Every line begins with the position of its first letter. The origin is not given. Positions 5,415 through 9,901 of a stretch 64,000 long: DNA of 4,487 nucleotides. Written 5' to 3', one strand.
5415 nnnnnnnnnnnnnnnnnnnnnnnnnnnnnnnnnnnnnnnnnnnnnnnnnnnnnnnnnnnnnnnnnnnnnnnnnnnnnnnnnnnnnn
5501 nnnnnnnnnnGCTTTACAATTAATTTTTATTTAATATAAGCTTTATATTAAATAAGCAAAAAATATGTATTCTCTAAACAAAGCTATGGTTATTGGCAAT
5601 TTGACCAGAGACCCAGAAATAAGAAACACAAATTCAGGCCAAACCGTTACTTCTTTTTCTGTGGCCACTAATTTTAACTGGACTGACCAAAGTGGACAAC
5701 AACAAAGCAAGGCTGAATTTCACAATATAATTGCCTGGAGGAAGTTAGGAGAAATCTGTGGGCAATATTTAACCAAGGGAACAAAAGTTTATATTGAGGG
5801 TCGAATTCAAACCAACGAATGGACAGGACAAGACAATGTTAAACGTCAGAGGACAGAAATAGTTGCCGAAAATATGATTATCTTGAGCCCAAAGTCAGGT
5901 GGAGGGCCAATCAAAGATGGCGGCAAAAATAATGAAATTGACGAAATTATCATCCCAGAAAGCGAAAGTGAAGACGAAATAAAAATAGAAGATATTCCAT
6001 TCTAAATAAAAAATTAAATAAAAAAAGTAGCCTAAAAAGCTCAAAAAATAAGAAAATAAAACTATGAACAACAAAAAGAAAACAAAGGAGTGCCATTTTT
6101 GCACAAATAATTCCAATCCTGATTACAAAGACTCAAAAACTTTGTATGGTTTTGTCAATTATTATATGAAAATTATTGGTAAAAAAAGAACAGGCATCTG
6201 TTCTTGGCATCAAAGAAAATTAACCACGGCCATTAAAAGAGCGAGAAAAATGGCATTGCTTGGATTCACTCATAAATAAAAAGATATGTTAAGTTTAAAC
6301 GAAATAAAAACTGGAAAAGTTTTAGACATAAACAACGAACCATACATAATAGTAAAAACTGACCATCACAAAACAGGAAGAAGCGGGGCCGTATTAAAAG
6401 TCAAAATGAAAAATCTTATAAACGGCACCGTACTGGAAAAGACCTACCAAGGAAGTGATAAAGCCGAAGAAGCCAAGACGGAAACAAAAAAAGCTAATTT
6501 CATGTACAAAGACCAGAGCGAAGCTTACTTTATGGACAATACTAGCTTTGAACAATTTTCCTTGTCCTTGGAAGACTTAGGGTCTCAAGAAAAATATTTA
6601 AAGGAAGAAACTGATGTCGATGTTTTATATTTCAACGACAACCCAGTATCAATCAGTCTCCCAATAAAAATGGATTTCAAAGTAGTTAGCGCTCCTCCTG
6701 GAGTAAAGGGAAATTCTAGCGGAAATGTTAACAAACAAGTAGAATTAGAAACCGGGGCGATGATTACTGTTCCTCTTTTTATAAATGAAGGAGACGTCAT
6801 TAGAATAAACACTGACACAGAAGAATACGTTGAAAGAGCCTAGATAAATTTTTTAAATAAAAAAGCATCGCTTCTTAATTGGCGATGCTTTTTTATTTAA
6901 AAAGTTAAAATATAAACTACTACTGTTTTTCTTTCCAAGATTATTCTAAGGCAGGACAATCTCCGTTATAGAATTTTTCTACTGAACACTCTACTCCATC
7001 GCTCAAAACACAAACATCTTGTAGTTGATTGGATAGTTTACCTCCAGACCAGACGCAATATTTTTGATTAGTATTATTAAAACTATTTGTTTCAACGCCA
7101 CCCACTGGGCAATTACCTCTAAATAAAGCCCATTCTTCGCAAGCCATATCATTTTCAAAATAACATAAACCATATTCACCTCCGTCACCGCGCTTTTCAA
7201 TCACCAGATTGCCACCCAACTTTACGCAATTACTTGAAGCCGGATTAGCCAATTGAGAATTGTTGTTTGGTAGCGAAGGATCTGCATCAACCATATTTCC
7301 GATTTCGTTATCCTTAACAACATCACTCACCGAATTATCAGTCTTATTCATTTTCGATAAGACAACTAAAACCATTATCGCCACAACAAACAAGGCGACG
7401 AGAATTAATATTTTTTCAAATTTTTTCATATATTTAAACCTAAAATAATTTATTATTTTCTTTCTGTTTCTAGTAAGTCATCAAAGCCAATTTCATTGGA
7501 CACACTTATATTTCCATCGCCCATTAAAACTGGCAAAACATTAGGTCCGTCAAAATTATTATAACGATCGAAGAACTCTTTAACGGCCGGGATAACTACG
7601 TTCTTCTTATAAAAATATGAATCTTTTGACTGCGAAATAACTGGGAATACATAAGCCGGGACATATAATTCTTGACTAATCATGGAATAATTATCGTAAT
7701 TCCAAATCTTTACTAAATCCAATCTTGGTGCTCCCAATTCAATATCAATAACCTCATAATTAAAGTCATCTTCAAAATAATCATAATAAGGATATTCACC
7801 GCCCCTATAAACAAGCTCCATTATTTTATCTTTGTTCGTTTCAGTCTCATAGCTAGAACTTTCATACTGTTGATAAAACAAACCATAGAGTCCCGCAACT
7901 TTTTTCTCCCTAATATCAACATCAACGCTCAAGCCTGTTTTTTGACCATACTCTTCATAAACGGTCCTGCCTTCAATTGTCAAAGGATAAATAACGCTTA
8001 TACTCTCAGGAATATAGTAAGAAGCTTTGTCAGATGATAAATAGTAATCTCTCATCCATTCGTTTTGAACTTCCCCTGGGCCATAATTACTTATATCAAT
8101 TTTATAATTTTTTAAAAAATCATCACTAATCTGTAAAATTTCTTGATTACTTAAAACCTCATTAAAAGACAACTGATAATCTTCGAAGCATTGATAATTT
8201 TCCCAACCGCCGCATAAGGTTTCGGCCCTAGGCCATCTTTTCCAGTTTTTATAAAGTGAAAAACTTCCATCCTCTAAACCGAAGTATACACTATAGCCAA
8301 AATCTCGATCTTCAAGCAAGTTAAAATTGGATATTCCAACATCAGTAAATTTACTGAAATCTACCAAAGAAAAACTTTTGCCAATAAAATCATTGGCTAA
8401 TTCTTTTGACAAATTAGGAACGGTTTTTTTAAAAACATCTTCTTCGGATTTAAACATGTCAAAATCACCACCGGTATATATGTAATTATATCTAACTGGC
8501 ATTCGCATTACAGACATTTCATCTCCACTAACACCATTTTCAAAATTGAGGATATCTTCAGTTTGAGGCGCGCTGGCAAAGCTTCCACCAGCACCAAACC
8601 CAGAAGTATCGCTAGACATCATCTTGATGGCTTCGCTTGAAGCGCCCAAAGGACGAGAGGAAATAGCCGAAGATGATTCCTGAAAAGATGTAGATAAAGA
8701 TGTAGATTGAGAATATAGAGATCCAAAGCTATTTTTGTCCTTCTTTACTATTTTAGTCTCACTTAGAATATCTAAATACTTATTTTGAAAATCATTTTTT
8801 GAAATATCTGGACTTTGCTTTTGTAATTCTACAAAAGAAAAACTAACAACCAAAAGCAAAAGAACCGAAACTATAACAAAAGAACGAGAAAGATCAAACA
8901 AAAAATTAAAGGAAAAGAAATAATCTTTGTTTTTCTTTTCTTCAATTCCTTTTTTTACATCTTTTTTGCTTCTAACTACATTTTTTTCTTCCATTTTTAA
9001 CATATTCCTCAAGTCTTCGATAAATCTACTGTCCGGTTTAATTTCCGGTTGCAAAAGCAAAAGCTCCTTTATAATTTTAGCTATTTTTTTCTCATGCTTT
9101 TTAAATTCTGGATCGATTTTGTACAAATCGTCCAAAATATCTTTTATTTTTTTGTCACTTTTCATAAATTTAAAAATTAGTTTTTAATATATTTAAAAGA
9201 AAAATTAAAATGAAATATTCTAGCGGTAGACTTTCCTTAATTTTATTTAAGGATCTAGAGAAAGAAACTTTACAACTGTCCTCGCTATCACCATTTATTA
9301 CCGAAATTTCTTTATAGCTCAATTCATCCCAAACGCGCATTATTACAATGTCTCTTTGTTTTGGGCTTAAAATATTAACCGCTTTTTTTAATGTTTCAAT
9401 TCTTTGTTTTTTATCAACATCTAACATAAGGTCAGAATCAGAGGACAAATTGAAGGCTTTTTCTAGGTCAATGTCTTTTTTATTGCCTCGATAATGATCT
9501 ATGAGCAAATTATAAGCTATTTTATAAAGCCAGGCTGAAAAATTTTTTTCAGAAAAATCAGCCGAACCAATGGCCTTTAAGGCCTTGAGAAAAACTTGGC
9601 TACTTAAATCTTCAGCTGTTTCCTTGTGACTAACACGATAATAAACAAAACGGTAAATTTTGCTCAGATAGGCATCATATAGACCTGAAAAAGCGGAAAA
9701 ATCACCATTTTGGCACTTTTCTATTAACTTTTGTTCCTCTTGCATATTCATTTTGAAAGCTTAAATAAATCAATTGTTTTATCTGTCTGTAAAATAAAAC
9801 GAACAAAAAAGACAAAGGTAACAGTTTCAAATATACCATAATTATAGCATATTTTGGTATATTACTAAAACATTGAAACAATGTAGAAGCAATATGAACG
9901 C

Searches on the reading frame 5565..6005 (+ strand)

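Call 12: search_protein_families(library=pfam, proteins=[window:5565-6005:+], max_evalue=0.001)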
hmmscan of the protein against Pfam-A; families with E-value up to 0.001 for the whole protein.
window:5565-6005:+ (146 aa): 1 family
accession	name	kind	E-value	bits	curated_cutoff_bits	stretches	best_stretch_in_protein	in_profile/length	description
PF00436.31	SSB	-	8.6e-37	125.8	26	1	4-105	1-102/104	Single-strand binding protein family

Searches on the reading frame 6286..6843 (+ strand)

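Call 12: search_protein_families(library=pfam, proteins=[window:6286-6843:+], max_evalue=0.001)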
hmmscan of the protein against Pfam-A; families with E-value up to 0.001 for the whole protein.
window:6286-6843:+ (185 aa): 3 families
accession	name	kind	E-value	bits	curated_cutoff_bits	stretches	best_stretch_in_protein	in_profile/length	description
PF09285.17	Elong-fact-P_C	-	1.9e-21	75.9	25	1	130-184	2-56/56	Elongation factor P, C-terminal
PF08207.18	EFP_N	-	9.7e-20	70.8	23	1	4-59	2-57/58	Elongation factor P (EF-P) KOW-like domain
PF01132.26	EFP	-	6.8e-17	61.6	27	1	68-121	1-54/54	Elongation factor P (EF-P) OB domain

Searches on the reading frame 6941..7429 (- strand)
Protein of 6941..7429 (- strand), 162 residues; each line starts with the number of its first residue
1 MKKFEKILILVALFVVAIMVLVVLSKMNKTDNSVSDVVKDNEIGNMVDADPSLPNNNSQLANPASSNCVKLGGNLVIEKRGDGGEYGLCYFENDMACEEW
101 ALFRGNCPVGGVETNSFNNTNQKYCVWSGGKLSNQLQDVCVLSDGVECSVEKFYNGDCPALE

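Call 12: search_protein_families(library=pfam, proteins=[window:6941-7429:-], max_evalue=0.001)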
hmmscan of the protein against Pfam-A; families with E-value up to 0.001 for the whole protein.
window:6941-7429:- (162 aa): 1 family
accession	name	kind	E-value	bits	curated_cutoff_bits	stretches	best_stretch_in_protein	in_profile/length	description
PF03891.20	DUF333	-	5.9e-22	78.1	25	1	60-106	2-47/47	Domain of unknown function (DUF333)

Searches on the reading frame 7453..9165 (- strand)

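Call 12: search_protein_families(library=pfam, proteins=[window:7453-9165:-], max_evalue=0.001)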
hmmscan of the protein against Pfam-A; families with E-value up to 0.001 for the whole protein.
window:7453-9165:- (570 aa): 0 families

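Call 14: search_protein_families(library=pfam, proteins=[window:7453-9165:-], max_evalue=0.01)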
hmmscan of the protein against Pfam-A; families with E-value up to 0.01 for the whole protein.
window:7453-9165:- (570 aa): 1 family
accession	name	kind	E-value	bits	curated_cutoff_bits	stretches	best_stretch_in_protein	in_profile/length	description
PF19963.4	VMAP-M1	-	0.0062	17.6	25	0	4-81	31-105/113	vWA-MoxR associated protein middle region (VMAP-M) 1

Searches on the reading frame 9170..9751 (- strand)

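Call 12: search_protein_families(library=pfam, proteins=[window:9170-9751:-], max_evalue=0.001)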
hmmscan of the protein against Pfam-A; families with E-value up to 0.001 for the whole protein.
window:9170-9751:- (193 aa): 4 families
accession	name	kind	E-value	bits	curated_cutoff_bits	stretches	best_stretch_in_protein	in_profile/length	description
PF04542.20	Sigma70_r2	-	8.6e-16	57.9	24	1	24-91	1-69/71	Sigma-70 region 2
PF08281.18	Sigma70_r4_2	-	5.7e-10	39.1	25.7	1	120-170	3-53/54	Sigma-70, region 4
PF07638.17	Sigma70_ECF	-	3.9e-05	24.1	21.1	1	4-152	2-160/185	ECF sigma factor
PF04545.22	Sigma70_r4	-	6.2e-05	22.9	24.1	1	126-154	3-31/50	Sigma-70, region 4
